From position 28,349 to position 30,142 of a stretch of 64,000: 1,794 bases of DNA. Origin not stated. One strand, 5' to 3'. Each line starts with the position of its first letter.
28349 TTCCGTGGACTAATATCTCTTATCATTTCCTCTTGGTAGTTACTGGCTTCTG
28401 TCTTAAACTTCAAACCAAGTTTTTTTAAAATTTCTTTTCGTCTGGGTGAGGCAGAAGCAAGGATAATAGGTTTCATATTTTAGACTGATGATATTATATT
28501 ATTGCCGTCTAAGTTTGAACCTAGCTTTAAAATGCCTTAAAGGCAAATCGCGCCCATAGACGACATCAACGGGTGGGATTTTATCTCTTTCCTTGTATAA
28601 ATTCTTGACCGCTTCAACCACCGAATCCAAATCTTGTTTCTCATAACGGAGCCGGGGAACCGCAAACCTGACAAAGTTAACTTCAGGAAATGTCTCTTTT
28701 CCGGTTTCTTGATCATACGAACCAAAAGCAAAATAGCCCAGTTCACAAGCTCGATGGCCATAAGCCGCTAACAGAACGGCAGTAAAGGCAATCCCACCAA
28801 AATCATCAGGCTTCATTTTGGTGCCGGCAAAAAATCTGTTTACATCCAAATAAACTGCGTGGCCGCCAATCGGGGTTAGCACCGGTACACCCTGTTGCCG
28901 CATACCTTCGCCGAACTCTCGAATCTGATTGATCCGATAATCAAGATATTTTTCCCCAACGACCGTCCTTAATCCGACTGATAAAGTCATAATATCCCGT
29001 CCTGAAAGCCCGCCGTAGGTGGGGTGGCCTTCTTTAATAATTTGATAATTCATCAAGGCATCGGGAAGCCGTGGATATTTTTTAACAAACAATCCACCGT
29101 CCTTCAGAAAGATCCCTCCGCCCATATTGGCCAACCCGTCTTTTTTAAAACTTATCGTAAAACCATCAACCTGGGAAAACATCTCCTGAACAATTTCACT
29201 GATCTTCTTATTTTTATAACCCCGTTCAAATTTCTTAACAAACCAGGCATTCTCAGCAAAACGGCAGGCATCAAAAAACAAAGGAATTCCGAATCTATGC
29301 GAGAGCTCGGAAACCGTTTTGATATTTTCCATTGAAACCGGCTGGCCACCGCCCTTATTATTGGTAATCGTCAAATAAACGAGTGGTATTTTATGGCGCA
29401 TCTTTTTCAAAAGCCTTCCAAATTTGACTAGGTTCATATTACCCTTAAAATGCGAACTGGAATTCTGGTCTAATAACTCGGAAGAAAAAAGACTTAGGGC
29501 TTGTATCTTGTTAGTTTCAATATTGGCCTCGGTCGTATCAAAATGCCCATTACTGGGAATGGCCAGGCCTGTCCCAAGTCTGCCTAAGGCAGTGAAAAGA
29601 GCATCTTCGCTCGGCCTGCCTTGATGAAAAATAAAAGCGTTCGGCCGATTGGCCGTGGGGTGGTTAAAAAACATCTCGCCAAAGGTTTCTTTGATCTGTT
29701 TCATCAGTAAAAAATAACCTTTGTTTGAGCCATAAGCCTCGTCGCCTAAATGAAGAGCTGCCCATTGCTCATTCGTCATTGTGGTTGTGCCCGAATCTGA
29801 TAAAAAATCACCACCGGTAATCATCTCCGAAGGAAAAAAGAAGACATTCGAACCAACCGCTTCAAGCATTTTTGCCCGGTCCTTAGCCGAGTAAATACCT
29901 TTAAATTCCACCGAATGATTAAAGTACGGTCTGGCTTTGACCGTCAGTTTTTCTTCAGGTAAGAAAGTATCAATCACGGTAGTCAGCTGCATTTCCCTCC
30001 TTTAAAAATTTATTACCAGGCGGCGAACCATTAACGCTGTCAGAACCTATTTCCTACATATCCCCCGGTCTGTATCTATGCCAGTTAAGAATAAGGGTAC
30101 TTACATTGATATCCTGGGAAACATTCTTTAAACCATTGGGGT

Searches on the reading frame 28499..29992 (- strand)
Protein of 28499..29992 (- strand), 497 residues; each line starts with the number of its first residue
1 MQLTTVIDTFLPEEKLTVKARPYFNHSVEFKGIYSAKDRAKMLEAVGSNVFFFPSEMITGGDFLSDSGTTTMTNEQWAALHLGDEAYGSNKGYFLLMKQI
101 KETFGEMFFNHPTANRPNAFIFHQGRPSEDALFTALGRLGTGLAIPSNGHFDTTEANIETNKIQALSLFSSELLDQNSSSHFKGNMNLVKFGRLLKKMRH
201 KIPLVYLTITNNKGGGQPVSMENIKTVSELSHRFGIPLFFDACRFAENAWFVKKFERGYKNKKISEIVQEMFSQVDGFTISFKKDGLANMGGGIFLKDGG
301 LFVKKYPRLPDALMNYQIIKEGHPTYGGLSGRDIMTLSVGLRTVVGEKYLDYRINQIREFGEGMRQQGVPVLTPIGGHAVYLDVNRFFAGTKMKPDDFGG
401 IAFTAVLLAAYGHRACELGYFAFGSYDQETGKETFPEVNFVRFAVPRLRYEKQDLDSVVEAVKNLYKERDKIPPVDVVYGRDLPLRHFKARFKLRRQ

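Call 83: search_protein_families(library=pfam, proteins=[window:28499-29992:-], max_evalue=0.001)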
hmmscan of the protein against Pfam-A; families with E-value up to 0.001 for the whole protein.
window:28499-29992:- (497 aa): 1 family
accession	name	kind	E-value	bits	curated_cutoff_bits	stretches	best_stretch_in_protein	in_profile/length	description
PF01212.27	Beta_elim_lyase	-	1.3e-56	192.5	27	1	62-458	1-285/288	Beta-eliminating lyase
